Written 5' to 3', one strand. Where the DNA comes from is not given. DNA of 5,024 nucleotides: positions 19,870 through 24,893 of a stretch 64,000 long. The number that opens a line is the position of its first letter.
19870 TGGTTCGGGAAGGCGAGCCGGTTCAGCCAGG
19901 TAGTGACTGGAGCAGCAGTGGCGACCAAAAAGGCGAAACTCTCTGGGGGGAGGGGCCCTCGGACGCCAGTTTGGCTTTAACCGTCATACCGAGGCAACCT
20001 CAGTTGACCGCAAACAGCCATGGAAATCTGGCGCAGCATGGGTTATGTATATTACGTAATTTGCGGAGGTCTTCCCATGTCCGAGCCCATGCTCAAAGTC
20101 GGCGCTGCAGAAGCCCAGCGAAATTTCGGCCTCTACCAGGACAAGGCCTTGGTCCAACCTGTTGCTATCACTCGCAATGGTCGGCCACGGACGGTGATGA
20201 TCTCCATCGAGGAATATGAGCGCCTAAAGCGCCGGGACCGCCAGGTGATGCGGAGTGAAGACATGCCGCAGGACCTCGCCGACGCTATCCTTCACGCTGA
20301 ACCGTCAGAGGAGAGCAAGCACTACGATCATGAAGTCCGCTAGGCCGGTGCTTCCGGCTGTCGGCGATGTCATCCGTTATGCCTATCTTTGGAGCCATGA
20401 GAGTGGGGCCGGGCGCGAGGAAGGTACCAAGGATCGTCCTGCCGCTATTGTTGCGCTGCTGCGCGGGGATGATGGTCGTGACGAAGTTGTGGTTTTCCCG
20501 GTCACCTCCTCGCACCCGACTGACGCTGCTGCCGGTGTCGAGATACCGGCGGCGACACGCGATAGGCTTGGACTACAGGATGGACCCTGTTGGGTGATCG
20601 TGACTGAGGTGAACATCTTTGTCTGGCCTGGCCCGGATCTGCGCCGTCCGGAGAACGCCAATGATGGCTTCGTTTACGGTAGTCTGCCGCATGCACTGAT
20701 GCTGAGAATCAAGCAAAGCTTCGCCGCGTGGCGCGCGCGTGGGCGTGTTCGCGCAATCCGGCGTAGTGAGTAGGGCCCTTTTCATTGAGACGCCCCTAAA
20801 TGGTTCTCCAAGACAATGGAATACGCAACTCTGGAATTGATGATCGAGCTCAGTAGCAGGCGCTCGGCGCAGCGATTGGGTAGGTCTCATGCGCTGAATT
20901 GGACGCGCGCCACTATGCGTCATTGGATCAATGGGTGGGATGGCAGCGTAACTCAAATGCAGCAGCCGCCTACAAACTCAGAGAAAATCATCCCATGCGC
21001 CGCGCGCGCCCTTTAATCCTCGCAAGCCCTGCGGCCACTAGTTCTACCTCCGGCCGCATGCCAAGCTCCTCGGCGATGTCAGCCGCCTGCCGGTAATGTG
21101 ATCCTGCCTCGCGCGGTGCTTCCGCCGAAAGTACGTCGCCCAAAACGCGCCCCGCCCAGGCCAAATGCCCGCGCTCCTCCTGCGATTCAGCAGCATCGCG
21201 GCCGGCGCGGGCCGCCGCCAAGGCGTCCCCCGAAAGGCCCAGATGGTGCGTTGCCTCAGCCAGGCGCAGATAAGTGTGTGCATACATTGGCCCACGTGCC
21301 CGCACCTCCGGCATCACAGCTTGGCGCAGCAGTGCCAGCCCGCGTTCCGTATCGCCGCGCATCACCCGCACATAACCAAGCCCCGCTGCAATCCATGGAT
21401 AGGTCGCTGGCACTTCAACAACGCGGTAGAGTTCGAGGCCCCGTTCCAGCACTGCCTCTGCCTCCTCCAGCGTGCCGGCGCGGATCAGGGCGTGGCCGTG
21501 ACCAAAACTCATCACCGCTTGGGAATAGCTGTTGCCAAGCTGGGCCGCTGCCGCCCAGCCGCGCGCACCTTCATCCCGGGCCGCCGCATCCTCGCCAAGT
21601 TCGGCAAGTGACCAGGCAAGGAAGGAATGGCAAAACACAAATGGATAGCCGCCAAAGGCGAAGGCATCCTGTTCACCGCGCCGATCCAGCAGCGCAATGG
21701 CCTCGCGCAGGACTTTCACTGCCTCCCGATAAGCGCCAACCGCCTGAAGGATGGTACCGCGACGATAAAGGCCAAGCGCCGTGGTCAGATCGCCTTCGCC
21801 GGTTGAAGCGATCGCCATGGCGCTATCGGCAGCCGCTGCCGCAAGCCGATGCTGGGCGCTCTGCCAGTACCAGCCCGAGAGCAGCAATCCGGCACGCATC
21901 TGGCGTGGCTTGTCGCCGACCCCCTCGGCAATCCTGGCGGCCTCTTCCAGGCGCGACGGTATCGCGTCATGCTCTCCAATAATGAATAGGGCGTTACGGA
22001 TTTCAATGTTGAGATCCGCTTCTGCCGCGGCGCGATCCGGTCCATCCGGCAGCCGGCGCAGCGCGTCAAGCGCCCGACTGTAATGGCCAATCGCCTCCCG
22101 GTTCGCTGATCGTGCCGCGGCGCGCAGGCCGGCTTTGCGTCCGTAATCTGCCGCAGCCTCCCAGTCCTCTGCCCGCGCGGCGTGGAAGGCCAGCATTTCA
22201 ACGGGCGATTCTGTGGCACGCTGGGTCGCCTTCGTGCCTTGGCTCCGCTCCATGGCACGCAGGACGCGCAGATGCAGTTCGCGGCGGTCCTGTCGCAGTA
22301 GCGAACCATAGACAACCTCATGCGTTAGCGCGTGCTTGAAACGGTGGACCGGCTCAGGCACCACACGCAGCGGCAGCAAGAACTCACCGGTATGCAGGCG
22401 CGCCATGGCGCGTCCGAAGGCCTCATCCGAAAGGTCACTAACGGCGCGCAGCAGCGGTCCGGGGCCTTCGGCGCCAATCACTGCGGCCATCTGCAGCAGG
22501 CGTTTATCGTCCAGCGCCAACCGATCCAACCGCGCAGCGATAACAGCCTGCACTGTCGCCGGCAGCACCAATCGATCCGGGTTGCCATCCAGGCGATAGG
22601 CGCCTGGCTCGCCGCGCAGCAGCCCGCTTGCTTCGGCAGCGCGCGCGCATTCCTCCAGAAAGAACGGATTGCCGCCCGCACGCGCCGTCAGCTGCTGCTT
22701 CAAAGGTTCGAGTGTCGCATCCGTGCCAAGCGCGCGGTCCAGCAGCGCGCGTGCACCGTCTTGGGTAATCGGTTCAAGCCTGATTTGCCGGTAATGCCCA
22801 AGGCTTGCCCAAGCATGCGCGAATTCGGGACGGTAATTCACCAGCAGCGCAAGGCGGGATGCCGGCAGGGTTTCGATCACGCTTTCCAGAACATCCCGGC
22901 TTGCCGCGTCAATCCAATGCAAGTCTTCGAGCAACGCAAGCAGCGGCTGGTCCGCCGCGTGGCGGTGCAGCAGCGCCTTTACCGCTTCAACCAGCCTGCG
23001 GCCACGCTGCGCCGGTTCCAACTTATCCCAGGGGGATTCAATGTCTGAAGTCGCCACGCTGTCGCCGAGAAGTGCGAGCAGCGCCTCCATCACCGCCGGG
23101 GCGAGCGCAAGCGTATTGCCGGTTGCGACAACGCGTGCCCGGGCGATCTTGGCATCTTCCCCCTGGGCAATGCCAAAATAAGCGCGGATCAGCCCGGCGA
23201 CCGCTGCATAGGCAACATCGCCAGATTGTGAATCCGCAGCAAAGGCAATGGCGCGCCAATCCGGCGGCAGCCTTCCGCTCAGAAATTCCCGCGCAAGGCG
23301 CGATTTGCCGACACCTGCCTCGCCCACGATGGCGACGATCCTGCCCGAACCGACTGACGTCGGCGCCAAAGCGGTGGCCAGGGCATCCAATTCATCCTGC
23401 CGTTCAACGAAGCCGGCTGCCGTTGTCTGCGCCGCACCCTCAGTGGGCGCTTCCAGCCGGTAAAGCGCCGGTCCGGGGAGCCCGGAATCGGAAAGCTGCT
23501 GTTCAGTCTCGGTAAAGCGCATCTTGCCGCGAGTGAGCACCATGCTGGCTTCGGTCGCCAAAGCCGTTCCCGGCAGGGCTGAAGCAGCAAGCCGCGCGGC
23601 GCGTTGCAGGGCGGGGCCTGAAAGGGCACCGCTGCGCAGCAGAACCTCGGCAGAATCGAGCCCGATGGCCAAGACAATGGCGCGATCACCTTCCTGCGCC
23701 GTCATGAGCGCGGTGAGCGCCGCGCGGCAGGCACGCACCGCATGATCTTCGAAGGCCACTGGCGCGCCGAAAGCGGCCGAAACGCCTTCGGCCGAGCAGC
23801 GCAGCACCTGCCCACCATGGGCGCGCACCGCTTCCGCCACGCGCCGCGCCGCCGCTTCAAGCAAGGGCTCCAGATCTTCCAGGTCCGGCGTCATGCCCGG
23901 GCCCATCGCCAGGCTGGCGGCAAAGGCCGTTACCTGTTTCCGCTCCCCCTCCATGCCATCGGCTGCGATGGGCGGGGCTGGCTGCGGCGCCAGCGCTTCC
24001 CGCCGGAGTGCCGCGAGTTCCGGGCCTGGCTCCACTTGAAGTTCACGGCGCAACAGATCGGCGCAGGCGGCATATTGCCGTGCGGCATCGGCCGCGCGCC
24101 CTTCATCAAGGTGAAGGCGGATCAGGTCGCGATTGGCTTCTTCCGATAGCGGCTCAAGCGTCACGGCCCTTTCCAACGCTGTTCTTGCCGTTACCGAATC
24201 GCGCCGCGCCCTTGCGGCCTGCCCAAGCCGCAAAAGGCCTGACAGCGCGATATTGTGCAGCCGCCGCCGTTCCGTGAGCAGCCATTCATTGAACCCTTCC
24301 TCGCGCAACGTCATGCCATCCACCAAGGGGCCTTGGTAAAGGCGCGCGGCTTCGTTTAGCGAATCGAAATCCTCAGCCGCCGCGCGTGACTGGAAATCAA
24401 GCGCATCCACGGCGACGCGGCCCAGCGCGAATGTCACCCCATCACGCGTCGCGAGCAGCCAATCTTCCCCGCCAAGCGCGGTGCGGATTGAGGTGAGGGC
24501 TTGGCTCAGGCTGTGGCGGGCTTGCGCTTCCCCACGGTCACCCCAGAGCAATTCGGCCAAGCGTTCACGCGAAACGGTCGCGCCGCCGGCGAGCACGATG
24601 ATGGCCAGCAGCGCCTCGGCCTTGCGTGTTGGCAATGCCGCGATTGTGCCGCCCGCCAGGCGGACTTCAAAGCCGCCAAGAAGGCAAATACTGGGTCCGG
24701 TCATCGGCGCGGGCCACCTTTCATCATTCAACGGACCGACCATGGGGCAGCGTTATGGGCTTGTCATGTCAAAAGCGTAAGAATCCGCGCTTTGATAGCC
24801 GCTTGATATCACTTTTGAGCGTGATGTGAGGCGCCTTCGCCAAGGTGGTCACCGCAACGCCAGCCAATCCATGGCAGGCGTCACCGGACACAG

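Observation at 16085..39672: Conserved palindromic motif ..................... marks cassette and island edges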

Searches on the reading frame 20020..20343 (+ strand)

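Call 74: search_protein_families(library=pfam, proteins=[window:20020-20343:+], max_evalue=0.1)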
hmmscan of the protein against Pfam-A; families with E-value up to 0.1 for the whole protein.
window:20020-20343:+ (107 aa): 2 families
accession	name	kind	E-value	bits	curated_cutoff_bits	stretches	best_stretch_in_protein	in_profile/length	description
PF02604.26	PhdYeFM_antitox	-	2.2e-14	53.4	29.8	1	24-90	1-68/74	Antitoxin Phd_YefM, type II toxin-antitoxin system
PF15643.12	Tox-PL-2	-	0.08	13.6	25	1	26-68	40-83/103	Papain fold toxin 2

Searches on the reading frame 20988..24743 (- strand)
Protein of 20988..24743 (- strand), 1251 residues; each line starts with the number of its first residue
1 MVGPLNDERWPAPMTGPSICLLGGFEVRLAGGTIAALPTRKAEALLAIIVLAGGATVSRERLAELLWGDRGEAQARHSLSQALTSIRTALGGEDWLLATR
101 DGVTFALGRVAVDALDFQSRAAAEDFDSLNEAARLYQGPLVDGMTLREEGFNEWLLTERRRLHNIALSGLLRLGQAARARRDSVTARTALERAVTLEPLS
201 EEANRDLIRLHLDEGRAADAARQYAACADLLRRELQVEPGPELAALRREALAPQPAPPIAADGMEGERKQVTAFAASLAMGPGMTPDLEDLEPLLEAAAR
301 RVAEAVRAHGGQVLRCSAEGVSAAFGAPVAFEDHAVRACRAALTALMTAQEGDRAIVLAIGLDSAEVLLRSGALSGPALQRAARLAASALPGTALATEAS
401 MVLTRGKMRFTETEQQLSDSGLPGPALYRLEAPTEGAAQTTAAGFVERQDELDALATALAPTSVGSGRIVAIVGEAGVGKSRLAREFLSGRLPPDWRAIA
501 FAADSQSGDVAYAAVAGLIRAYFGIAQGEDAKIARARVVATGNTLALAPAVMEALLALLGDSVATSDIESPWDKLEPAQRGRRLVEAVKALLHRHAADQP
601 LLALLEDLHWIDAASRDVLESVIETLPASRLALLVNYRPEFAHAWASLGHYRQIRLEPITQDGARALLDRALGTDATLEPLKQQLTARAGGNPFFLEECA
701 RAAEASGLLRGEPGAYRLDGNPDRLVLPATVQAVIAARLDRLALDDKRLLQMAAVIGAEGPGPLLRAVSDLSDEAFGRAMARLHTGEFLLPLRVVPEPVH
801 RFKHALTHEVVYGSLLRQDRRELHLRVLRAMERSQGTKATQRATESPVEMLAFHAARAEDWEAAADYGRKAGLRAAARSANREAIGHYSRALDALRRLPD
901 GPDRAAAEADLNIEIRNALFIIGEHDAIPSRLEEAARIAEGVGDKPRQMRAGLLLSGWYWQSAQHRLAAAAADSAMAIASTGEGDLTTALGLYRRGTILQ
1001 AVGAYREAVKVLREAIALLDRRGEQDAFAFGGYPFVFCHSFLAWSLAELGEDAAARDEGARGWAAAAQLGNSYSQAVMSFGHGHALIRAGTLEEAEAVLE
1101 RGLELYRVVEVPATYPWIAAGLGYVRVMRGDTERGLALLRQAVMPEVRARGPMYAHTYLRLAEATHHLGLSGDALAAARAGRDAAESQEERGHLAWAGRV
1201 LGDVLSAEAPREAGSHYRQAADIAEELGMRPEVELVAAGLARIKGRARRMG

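Call 16: search_protein_families(library=pfam, proteins=[window:20988-24743:-], max_evalue=0.01)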
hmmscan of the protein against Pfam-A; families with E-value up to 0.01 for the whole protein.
window:20988-24743:- (1251 aa): 10 families
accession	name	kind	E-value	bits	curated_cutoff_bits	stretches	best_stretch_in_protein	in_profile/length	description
PF13191.12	AAA_16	-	5.9e-21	76.1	32.6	1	445-632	2-165/167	AAA ATPase domain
PF03704.23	BTAD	-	2.9e-15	57.4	22.1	1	120-249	20-144/146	Bacterial transcriptional activator domain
PF13424.12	TPR_12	-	4.6e-05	24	30.1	1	1081-1142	8-71/77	Tetratricopeptide repeat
PF00515.34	TPR_1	-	6e-05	23.1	27.8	0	989-1018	1-30/34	Tetratricopeptide repeat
PF13181.12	TPR_8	-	0.00012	22.4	25.7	0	1082-1106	7-31/34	Tetratricopeptide repeat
PF13401.12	AAA_22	-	0.00035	21.3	27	1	467-622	5-104/130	AAA domain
PF00486.34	Trans_reg_C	-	0.00052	20.5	26.2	1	39-103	7-73/77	Transcriptional regulatory protein, C terminal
PF07719.23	TPR_2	-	0.0025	18.3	27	0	989-1018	1-30/34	Tetratricopeptide repeat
PF13174.12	TPR_6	-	0.0073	17.3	26.3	0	170-199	3-32/33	Tetratricopeptide repeat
PF13432.12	TPR_16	-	0.0083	17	32.7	1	171-225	1-54/65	Tetratricopeptide repeat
